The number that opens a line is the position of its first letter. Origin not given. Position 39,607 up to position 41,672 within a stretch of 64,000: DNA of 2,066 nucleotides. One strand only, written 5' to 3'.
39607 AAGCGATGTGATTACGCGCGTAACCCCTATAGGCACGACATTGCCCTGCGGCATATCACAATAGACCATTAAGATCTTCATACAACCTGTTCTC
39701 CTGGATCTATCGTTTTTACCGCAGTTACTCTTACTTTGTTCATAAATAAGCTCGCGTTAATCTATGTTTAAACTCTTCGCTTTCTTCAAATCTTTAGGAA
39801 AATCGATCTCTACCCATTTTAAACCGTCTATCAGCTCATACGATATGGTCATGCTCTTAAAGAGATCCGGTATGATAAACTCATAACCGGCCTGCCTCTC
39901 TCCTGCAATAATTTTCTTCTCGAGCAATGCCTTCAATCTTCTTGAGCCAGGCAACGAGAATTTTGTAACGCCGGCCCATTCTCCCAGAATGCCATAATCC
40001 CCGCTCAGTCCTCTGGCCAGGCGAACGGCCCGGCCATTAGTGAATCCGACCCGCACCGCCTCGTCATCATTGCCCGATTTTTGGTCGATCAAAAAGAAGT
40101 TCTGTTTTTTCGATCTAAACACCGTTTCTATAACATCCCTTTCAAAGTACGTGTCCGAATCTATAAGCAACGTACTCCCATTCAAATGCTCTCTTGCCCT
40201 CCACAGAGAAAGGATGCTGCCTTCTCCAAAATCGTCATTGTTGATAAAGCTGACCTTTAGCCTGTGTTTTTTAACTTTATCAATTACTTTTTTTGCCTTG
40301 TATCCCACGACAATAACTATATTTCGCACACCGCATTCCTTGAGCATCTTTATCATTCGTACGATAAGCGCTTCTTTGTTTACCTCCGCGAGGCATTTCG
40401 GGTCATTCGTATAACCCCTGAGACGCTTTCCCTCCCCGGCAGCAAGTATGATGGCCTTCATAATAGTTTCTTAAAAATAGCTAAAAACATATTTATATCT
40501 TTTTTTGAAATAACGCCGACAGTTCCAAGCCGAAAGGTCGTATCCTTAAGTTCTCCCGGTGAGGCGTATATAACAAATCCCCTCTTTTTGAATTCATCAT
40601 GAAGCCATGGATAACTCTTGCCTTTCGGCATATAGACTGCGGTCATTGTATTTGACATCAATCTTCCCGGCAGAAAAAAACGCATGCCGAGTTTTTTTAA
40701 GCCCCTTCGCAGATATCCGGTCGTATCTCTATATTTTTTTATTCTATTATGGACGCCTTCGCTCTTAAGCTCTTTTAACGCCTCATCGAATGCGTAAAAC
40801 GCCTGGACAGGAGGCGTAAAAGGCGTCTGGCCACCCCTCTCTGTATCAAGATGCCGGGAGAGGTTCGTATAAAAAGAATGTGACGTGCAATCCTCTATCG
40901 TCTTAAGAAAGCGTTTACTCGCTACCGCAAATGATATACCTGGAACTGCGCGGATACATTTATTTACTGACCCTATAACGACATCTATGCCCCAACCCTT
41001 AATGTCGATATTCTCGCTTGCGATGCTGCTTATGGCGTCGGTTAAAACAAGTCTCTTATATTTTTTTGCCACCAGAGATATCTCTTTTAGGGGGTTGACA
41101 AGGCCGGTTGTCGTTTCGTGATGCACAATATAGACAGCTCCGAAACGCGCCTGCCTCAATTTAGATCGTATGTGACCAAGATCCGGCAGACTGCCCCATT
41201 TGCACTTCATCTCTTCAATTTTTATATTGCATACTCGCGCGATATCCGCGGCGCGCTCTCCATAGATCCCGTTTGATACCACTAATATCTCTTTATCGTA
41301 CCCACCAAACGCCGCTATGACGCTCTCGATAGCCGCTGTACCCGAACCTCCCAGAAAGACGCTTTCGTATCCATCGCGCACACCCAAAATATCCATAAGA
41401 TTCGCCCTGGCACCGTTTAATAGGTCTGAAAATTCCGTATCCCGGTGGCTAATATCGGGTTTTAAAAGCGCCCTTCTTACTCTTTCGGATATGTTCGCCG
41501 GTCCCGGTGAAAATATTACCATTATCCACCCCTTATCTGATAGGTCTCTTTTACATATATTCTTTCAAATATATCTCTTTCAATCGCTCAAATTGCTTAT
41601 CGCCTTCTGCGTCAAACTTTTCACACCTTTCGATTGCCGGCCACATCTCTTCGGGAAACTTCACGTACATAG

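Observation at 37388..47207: Complete 2-aminoethylphosphonate (AEP) pathway embedded in a glycan operon, with PepM-nucleotidyltransferase fusion and two-subunit phosphonopyruvate decarboxylase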

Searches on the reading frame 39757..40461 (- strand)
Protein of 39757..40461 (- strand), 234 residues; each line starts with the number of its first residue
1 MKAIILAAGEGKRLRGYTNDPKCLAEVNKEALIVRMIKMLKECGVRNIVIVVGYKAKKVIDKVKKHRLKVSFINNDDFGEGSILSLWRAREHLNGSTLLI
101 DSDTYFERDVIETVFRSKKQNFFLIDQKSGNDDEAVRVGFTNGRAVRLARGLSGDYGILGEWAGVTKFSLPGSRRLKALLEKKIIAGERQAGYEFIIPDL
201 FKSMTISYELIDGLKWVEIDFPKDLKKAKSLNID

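Call 4: search_protein_families(library=pfam, proteins=[window:39757-40461:-], max_evalue=0.001)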
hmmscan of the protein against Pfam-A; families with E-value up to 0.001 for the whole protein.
window:39757-40461:- (234 aa): 3 families
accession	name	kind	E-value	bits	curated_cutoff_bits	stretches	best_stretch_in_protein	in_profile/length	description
PF12804.13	NTP_transf_3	-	4.3e-14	53.4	27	1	3-117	1-110/160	MobA-like NTP transferase domain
PF00483.29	NTP_transferase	-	1.2e-06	28.7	21.2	1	2-117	1-124/245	Nucleotidyl transferase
PF01128.25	IspD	-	0.00025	21.3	27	1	2-72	2-70/221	2-C-methyl-D-erythritol 4-phosphate cytidylyltransferase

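Call 6: search_protein_families(library=ncbifam, proteins=[window:39757-40461:-], max_evalue=0.001)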
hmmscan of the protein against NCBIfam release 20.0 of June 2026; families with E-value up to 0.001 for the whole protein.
window:39757-40461:- (234 aa): 30 families (the best 25 are shown)
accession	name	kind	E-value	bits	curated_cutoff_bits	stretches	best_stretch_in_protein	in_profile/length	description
NF041135.1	IPPtranDIPPsyn_Thcocales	equivalog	5.3e-25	88.3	580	1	1-231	1-216/419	bifunctional L-myo-inositol-1-phosphate cytidylyltransferase/CDP-L-myo-inositol myo-inositolphosphotransferase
TIGR03992.1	Arch_glmU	subfamily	9.1e-20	70.9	292.1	1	1-126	1-129/393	bifunctional sugar-1-phosphate nucleotidylyltransferase/acetyltransferase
NF041313.1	UDPGP_AglF_Halo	equivalog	6.7e-19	68.3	400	1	1-129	1-134/234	UTP--glucose-1-phosphate uridylyltransferase AglF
NF038362.1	Sden_1164_fam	equivalog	2.1e-13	50.4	300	1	3-166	4-182/266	Sden_1164 family protein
NF045665.1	NTPtran_DVU1551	equivalog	1.4e-12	47.4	315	1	1-91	1-85/359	DVU_1551 family NTP transferase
NF045761.1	NAMPUrTaseMurU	equivalog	2.8e-12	47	250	1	1-64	1-65/226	N-acetylmuramate alpha-1-phosphate uridylyltransferase MurU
NF041173.1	Sug_nt_acttase_Thmprot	equivalog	7.1e-12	45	600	1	1-122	1-124/405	bifunctional sugar-1-phosphate nucleotidylyltransferase/acetyltransferase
TIGR01173.1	glmU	equivalog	2.4e-11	43.1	366.85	1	1-121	1-120/452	bifunctional UDP-N-acetylglucosamine diphosphorylase/glucosamine-1-phosphate N-acetyltransferase GlmU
NF010934.1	PRK14354.1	equivalog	2.7e-11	42.6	450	1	3-116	2-113/447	bifunctional UDP-N-acetylglucosamine diphosphorylase/glucosamine-1-phosphate N-acetyltransferase GlmU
NF049965.1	GlMnHpPGnyltfHddC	equivalog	4.3e-10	39.6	300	1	1-115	1-117/221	D-glycero-D-manno-heptose 1-phosphate guanosyltransferase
NF010933.0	PRK14353.1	equivalog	7.7e-10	38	505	1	2-96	7-101/453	bifunctional UDP-N-acetylglucosamine diphosphorylase/glucosamine-1-phosphate N-acetyltransferase GlmU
TIGR01208.1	rmlA_long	equivalog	1.1e-09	37.6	320.25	1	2-99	1-102/353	glucose-1-phosphate thymidylyltransferase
NF010932.0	PRK14352.1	equivalog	2.6e-09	36.2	611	1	3-104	9-111/488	bifunctional UDP-N-acetylglucosamine diphosphorylase/glucosamine-1-phosphate N-acetyltransferase GlmU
NF045697.1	MurNAcPUrMurU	equivalog_domain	3.1e-09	36.6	370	1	4-76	1-74/229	N-acetylmuramate alpha-1-phosphate uridylyltransferase MurU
NF010940.0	PRK14360.1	equivalog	4.2e-09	35.5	602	1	4-105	5-105/452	bifunctional UDP-N-acetylglucosamine diphosphorylase/glucosamine-1-phosphate N-acetyltransferase GlmU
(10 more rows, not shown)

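Call 53: search_solved_structures(query=window:39757-40461:-, max_evalue=0.01, show_alignments=1)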
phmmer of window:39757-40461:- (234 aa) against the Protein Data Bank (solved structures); distinct sequences matched with E-value up to 0.01: 17.
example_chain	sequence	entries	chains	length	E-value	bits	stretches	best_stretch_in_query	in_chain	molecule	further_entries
1jyk_A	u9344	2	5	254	2.5e-18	69.8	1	1-229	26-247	CTP:phosphocholine Cytidylyltransferase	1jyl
6pd1_A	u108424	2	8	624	5.2e-11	45.9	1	2-227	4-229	Nucleotidyl transferase/aminotransferase, class V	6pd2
5z09_A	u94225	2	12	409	6.5e-10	42.3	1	1-121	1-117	Dual sugar-1-phosphate nucleotidylyltransferase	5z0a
6jq8_A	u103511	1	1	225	1.1e-09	41.6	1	3-114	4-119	Putative 6-deoxy-D-mannoheptose pathway protein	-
2ggo_A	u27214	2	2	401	2.2e-09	40.5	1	1-121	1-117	401aa long hypothetical glucose-1-phosphate thymidylyltransferase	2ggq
5xhw_A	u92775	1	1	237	2.8e-09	40.2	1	3-114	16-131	Putative 6-deoxy-D-mannoheptose pathway protein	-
2xme_A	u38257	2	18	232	8.6e-07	32.1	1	1-153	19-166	CTP-INOSITOL-1-PHOSPHATE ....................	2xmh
4mnd_A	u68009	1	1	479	7.4e-06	29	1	1-153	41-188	CTP L-myo-inositol-1-phosphate cytidylyltransferase/CDP-L-myo-inositol myo-inositolphospho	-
7whr_B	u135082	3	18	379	0.00011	25.2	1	1-74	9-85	Nucleotidyl transferase family protein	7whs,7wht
8yre_D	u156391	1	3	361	0.00013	24.9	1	1-71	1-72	Mannose-1-phosphate guanylyltransferase 1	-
7x8j_A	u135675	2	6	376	0.00014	24.8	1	1-71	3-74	Mannose-1-phosphate guanylyltransferase 1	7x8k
9dqf_A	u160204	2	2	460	0.00055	22.9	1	3-105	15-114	Bifunctional protein GlmU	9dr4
7d72_K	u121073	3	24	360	0.0012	21.8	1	1-68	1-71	Mannose-1-phosphate guanyltransferase beta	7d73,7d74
4jd0_A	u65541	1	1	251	0.0013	21.6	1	2-150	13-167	Nucleotidyl transferase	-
4y7t_A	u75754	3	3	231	0.0039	20.1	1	1-62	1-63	Nucleotidyl transferase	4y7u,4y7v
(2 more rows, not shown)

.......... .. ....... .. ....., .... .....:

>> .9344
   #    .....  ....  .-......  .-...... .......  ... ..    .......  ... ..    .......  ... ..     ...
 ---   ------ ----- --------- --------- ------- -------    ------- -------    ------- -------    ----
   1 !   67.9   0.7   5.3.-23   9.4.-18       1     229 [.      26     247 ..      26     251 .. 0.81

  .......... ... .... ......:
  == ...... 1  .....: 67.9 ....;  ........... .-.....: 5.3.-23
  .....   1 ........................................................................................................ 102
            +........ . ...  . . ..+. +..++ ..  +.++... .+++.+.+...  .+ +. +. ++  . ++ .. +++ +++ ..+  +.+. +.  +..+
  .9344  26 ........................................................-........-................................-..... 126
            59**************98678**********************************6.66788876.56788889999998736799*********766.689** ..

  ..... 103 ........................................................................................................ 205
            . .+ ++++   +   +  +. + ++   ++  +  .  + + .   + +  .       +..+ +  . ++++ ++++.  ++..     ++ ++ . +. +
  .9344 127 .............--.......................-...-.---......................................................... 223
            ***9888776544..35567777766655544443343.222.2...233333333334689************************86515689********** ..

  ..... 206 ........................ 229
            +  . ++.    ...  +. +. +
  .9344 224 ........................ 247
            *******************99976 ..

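Call 68: search_solved_structures(query=window:39757-40461:-, max_evalue=1e-8, show_alignments=2)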
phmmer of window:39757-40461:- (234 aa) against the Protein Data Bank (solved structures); distinct sequences matched with E-value up to 1e-8: 6.
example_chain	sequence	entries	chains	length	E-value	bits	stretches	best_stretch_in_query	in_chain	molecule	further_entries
1jyk_A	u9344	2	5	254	2.5e-18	69.8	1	1-229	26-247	CTP:phosphocholine Cytidylyltransferase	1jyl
6pd1_A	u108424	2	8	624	5.2e-11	45.9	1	2-227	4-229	Nucleotidyl transferase/aminotransferase, class V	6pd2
5z09_A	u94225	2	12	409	6.5e-10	42.3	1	1-121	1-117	Dual sugar-1-phosphate nucleotidylyltransferase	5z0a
6jq8_A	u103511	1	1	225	1.1e-09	41.6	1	3-114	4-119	Putative 6-deoxy-D-mannoheptose pathway protein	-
2ggo_A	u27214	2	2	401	2.2e-09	40.5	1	1-121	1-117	401aa long hypothetical glucose-1-phosphate thymidylyltransferase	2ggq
5xhw_A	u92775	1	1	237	2.8e-09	40.2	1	3-114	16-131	Putative 6-deoxy-D-mannoheptose pathway protein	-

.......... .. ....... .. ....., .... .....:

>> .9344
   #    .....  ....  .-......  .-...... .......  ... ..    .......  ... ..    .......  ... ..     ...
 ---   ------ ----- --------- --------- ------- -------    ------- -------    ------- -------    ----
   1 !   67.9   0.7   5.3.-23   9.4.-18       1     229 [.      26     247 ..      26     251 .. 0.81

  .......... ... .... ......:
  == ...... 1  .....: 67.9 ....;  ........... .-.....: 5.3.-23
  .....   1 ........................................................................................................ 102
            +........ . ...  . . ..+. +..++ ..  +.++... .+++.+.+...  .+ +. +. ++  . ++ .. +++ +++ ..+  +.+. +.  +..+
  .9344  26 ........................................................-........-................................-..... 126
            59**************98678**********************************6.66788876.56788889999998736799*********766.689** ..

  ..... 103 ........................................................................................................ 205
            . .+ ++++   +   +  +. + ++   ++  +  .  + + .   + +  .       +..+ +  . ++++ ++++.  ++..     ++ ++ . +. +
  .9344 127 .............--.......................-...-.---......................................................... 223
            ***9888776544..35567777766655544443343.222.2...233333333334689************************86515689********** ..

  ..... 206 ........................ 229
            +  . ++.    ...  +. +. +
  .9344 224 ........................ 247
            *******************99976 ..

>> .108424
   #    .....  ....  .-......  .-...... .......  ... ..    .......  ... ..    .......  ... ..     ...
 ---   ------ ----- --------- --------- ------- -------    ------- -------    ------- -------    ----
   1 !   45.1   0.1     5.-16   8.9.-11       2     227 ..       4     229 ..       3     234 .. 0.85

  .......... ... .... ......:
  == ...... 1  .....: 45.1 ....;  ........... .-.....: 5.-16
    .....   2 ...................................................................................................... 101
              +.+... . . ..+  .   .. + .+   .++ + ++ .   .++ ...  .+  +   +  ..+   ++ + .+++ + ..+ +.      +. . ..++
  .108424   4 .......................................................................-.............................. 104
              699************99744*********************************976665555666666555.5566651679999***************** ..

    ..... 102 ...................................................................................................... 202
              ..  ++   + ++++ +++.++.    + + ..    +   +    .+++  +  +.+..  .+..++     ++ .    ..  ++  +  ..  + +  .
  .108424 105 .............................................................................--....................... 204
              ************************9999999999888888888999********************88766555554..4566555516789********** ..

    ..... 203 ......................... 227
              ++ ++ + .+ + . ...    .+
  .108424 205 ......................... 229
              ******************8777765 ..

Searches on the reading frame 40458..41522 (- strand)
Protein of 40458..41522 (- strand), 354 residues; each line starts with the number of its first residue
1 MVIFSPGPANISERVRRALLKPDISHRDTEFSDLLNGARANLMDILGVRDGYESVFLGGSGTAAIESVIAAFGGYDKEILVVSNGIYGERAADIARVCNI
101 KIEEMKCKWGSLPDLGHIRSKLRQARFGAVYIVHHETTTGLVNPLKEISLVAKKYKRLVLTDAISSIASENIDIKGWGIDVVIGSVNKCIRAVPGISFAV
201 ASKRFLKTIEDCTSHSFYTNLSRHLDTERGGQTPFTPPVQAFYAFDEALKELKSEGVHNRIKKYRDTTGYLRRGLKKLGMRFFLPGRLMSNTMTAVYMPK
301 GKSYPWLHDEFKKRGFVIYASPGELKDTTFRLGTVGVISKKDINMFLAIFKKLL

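Call 4: search_protein_families(library=pfam, proteins=[window:40458-41522:-], max_evalue=0.001)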
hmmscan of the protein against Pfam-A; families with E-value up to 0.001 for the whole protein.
window:40458-41522:- (354 aa): 1 family
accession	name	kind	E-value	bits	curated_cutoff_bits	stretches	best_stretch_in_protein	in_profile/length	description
PF00266.25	Aminotran_5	-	9.2e-27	94.4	21.5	1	23-280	33-296/371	Aminotransferase class-V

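Call 6: search_protein_families(library=ncbifam, proteins=[window:40458-41522:-], max_evalue=0.001)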
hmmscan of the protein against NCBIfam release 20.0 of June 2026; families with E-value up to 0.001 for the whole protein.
window:40458-41522:- (354 aa): 18 families
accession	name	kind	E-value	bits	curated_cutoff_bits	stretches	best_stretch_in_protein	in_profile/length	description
TIGR03301.1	PhnW-AepZ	equivalog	2e-95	320.2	360.8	1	3-353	2-354/355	2-aminoethylphosphonate aminotransferase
NF010006.0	PRK13479.1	equivalog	7.3e-73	245.8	296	1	2-350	7-357/369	2-aminoethylphosphonate--pyruvate transaminase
TIGR02326.1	transamin_PhnW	equivalog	2.6e-70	237.4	400.8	1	2-352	5-358/363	2-aminoethylphosphonate--pyruvate transaminase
NF045640.1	AspGlyoxATaseBhcA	equivalog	2.9e-42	145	650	1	3-340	7-350/395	L-aspartate--glyoxylate aminotransferase BhcA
NF046070.1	PyrdoxPyrvTramin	equivalog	1.2e-37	129.7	600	1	3-339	8-348/369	pyridoxamine--pyruvate transaminase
TIGR01364.1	serC_1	equivalog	1.4e-18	67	443.6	1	23-263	35-263/358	phosphoserine transaminase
NF003764.0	PRK05355.1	equivalog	5.1e-17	61.8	253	1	23-263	38-262/357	3-phosphoserine/phosphohydroxythreonine transaminase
TIGR01366.1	serC_3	equivalog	1.1e-10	41.3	401.65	1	24-259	32-260/361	phosphoserine transaminase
NF002841.0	PRK03080.1-2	equivalog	4.1e-10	39.2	477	1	24-212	39-218/389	phosphoserine transaminase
TIGR01977.1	am_tr_V_EF2568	hypoth_equivalog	1.6e-08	34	377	1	35-277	46-288/376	cysteine desulfurase family protein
TIGR01979.1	sufS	subfamily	1.7e-07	30.5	475.1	1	114-210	148-242/403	SufS family cysteine desulfurase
TIGR01365.1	serC_2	equivalog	2.7e-06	26.7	448.2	1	24-208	30-205/374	phosphoserine transaminase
TIGR04343.1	egtE_PLP_lyase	equivalog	9.2e-06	24.7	400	1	35-205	56-219/370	ergothioneine biosynthesis PLP-dependent enzyme EgtE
NF005810.0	PRK07671.1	equivalog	1.6e-05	24.2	594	1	26-190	39-197/377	bifunctional cystathionine gamma-lyase/homocysteine desulfhydrase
TIGR03402.1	FeS_nifS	equivalog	2.5e-05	23.2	530.75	1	32-188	41-198/379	cysteine desulfurase NifS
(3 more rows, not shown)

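Call 60: search_solved_structures(query=window:40458-41522:-, max_evalue=0.00001)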
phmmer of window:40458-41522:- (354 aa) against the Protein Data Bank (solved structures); distinct sequences matched with E-value up to 0.00001: 39.
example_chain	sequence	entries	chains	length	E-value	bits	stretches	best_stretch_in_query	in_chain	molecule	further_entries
9kk8_A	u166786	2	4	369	2.2e-53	184.8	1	3-352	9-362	2-aminoethylphosphonate--pyruvate transaminase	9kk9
9kka_A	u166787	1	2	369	1.5e-52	182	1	3-352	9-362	2-aminoethylphosphonate--pyruvate transaminase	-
1m32_A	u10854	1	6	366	1.9e-50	175.2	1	3-350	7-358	2-aminoethylphosphonate-pyruvate aminotransferase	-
6pd1_A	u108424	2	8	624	1.9e-50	175.2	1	2-351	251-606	Nucleotidyl transferase/aminotransferase, class V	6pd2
7e7g_A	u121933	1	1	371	1.9e-43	152.1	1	2-348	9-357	2-aminoethylphosphonate--pyruvate transaminase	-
3zrp_A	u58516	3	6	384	2.2e-38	135.5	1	4-350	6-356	SERINE-PYRUVATE AMINOTRANSFERASE (AGXT)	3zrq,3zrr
2dr1_A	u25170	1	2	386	8.3e-38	133.6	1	3-348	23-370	386aa long hypothetical serine aminotransferase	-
2yri_A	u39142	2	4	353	1.5e-32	116.3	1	1-343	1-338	Aminotransferase, class V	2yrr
3kgw_A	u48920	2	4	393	3.1e-31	112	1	3-336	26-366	Alanine-glyoxylate aminotransferase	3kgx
3isl_A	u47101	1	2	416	4.4e-31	111.5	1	3-200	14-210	Purine catabolism protein pucG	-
2bkw_A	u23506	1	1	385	1.4e-30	109.8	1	3-319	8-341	ALANINE-GLYOXYLATE AMINOTRANSFERASE 1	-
1vjo_A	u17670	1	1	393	9.8e-30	107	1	3-342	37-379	alanine--glyoxylate aminotransferase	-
3f0h_A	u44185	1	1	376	1.3e-29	106.7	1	2-353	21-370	Aminotransferase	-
1iug_A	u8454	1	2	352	1.6e-29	106.3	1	4-351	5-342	putative aspartate aminotransferase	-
4cbs_A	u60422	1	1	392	9.2e-28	100.6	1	3-306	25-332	SERINE--PYRUVATE AMINOTRANSFERASE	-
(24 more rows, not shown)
